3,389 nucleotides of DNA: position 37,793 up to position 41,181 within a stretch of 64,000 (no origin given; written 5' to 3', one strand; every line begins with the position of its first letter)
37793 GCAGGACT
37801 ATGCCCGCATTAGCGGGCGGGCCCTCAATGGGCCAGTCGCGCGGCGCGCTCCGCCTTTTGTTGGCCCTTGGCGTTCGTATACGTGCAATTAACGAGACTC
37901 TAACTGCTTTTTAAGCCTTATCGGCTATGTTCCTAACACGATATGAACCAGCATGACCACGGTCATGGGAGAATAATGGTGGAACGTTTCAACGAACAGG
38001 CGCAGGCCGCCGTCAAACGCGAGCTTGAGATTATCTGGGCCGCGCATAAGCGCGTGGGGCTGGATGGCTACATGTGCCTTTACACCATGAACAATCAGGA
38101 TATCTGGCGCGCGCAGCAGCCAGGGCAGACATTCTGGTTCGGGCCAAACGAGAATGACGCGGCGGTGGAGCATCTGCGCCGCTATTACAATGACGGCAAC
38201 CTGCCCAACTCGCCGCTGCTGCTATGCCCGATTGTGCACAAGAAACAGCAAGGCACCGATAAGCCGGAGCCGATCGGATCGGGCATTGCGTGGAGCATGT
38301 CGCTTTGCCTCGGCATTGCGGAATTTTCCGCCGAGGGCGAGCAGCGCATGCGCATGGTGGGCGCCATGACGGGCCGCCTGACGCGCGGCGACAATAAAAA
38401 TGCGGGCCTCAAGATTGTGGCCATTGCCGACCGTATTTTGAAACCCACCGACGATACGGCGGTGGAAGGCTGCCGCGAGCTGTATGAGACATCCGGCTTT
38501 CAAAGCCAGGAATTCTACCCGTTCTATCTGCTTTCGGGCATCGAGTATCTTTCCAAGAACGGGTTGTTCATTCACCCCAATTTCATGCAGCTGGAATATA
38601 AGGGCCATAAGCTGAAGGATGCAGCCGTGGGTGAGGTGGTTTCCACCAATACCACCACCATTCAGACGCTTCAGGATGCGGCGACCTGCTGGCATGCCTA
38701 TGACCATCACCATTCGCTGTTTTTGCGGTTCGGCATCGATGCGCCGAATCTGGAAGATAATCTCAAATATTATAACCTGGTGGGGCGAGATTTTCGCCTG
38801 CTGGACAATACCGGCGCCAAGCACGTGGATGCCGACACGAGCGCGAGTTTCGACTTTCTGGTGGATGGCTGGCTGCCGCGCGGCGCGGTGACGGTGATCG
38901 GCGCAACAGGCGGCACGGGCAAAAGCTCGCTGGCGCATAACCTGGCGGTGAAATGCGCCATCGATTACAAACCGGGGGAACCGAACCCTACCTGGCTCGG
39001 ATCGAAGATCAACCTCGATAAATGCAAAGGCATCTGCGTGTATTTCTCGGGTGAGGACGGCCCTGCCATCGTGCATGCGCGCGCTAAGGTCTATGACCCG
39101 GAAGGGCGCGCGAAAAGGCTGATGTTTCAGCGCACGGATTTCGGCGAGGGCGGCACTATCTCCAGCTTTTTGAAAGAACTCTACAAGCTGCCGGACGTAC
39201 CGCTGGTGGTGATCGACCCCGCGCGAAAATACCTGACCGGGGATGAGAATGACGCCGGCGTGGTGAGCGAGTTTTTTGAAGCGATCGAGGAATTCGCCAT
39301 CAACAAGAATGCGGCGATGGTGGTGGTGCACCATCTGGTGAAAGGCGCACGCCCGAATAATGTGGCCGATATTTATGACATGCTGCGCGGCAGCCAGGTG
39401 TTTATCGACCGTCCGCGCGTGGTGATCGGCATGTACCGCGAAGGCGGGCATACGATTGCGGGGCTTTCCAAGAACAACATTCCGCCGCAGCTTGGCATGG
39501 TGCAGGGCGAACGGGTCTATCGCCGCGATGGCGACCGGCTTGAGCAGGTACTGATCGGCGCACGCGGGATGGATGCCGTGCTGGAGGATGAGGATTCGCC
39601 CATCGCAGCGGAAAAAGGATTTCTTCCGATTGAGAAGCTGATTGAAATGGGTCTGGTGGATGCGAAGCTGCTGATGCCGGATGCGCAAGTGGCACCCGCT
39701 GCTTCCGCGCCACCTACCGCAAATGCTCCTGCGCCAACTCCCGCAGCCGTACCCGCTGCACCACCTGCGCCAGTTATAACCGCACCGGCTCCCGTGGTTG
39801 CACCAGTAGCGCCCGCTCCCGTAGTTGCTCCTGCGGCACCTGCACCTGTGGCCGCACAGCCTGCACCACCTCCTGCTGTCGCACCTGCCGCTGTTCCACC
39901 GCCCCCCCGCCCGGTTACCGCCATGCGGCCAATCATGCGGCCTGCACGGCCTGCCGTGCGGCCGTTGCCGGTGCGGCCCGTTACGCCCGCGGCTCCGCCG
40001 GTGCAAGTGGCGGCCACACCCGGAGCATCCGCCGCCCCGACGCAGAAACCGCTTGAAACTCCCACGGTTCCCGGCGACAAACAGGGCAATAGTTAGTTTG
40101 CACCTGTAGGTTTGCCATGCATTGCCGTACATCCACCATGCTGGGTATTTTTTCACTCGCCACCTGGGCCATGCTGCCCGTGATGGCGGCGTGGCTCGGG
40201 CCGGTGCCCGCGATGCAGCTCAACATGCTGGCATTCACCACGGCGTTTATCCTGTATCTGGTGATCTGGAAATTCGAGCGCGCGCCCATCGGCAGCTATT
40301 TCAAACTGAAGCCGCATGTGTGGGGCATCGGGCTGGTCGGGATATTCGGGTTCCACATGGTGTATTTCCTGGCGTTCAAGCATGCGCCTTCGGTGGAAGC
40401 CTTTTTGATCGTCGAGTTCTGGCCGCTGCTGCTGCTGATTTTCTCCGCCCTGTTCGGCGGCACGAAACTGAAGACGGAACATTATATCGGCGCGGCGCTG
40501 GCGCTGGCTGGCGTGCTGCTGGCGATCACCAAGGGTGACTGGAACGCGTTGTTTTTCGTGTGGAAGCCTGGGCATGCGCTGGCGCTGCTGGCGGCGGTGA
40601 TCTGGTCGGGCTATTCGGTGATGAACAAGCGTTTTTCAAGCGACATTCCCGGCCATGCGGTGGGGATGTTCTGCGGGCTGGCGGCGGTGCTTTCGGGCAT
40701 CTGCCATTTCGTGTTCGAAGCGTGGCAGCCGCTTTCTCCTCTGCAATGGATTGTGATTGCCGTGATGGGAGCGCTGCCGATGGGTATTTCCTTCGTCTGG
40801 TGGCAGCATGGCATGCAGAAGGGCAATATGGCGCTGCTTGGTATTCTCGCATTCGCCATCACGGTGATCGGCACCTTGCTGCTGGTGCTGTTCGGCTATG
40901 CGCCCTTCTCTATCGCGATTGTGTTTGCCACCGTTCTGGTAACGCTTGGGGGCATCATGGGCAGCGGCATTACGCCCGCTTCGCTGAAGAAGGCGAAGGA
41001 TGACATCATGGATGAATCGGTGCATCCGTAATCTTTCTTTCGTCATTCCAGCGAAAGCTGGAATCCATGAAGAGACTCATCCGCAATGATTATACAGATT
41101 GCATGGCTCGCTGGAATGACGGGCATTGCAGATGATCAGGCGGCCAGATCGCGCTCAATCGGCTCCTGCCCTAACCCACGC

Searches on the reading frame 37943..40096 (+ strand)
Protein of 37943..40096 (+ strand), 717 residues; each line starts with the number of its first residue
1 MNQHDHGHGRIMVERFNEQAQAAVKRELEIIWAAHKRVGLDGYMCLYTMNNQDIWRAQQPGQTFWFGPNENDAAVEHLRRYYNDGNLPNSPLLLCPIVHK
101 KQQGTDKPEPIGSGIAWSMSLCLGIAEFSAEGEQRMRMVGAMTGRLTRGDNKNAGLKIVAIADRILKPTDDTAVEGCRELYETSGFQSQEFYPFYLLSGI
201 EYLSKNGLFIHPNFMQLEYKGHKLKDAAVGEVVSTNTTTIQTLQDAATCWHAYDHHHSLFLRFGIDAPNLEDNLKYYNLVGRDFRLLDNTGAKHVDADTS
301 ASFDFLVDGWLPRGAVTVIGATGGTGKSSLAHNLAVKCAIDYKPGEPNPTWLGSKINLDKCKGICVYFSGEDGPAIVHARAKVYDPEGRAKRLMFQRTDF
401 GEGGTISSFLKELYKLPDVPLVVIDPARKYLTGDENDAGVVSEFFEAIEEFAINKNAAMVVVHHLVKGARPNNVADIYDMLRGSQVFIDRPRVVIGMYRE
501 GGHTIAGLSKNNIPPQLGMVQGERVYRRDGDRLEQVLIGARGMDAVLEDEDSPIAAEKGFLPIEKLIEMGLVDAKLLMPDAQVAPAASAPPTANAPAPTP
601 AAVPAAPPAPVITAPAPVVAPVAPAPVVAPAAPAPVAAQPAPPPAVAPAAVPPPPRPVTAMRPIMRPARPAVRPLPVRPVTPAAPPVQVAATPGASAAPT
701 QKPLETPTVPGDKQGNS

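Call 81: search_protein_families(library=pfam, proteins=[window:37943-40096:+], max_evalue=0.00001)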
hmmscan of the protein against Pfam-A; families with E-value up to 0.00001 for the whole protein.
window:37943-40096:+ (717 aa): 1 family
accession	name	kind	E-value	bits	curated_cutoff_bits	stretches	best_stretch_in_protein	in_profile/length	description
PF13481.12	AAA_25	-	2e-22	80.2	27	1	299-468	18-193/195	AAA domain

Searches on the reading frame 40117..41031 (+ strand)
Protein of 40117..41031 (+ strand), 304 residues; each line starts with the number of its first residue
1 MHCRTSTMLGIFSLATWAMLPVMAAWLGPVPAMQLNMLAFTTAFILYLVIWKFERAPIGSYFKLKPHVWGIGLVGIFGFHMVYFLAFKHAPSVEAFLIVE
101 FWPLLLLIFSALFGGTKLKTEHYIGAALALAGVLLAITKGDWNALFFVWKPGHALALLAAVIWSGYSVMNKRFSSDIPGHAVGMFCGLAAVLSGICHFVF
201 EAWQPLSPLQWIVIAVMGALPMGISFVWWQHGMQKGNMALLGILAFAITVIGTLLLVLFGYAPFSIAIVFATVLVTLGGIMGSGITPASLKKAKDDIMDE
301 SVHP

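Call 81: search_protein_families(library=pfam, proteins=[window:40117-41031:+], max_evalue=0.00001)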
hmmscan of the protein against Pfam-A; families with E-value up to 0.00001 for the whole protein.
window:40117-41031:+ (304 aa): 1 family
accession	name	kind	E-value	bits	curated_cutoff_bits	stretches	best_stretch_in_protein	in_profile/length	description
PF00892.27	EamA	-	2.1e-23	83.6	28.2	2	8-137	5-134/135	EamA-like transporter family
